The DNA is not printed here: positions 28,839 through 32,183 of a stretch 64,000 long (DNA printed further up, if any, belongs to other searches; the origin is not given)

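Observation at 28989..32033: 1014-aa bacterial NLR-like STAND protein (DUF4062-like, NB-ARC, TPR) beside tRNA-Ser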

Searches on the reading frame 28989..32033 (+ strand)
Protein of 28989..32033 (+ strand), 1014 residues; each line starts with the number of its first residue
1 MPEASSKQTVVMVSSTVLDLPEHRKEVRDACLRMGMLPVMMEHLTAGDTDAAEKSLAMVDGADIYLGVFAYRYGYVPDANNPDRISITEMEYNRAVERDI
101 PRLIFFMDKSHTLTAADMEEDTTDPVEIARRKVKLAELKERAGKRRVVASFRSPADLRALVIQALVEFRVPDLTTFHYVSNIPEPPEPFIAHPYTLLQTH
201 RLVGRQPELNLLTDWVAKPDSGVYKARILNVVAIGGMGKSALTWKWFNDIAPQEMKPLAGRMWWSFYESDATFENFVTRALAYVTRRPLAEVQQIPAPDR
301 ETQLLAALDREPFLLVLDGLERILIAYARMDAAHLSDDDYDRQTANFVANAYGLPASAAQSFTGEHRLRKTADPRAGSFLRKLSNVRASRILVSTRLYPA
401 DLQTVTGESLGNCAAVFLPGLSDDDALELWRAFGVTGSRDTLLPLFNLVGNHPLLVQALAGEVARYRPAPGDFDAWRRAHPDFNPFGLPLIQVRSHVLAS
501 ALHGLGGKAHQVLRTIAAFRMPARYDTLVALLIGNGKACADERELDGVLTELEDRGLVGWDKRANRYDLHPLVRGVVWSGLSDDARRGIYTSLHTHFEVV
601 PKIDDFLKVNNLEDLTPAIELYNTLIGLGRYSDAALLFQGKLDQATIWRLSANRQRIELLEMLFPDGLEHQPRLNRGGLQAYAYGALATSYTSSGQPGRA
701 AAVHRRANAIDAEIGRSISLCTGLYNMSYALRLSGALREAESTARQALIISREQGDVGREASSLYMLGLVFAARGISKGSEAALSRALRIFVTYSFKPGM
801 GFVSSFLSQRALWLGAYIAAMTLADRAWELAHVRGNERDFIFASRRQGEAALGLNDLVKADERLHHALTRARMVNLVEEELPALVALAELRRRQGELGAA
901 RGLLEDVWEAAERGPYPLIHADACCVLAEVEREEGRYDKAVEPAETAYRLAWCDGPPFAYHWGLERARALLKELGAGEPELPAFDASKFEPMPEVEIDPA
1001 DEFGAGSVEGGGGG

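Call 6: search_protein_families(library=pfam, proteins=[window:28989-32033:+], max_evalue=1)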
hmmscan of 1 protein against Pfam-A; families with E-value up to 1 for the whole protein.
window:28989-32033:+ (1014 aa): 9 families
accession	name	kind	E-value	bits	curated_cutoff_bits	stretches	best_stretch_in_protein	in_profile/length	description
PF13271.11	DUF4062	-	4.4e-20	72.1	24.7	1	11-95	2-82/82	Domain of unknown function (DUF4062)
PF13424.12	TPR_12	-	8.1e-09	36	30.1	3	883-951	5-75/77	Tetratricopeptide repeat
PF17874.7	TPR_MalT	-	1.2e-08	35.1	45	1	819-950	19-151/336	MalT-like TPR region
PF13191.12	AAA_16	-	4.6e-05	24.4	32.6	1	201-321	1-142/167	AAA ATPase domain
PF13176.12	TPR_7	-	0.0022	18.4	27.9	0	683-707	1-25/36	Tetratricopeptide repeat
PF07719.23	TPR_2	-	0.0073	16.8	27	0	921-949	1-29/34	Tetratricopeptide repeat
PF00515.34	TPR_1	-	0.018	15.3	27.8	0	921-942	1-22/34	Tetratricopeptide repeat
PF13181.12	TPR_8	-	0.04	14.5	25.7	0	921-947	1-27/34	Tetratricopeptide repeat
PF00931.28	NB-ARC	-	0.31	10.7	23.5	1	227-318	19-107/248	NB-ARC domain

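Call 7: search_protein_families(library=padloc, proteins=[window:28989-32033:+], max_evalue=1)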
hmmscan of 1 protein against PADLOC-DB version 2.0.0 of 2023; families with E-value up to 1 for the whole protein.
window:28989-32033:+ (1014 aa): 0 families

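Call 8: search_protein_families(library=ncbifam, proteins=[window:28989-32033:+], max_evalue=1)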
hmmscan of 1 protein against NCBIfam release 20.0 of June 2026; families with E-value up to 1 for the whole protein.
window:28989-32033:+ (1014 aa): 5 families
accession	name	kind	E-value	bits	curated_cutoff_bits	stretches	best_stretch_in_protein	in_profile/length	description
NF053617.1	SARPRegAfsRStmc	equivalog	7.7e-07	27.4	1430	2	721-832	816-927/986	SARP-family global regulator AfsR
NF041717.1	HaaA_phane_TPR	equivalog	1.8e-06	26.4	1125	1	694-887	685-878/882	cyclophane-containing RiPP biosynthesis TPR protein HaaT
NF053520.1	HK_Porph_FimS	equivalog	1.9e-05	23.2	600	1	681-786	164-269/618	sensor histidine kinase FimS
NF040586.1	FxSxx_TPR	equivalog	0.00026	19.6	300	2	537-595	287-345/830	FxSxx-COOH system tetratricopeptide repeat protein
TIGR02917.1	PEP_TPR_lipo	equivalog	0.091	10.6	312.2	1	847-948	131-560/899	XrtA/PEP-CTERM system TPR-repeat protein PrsT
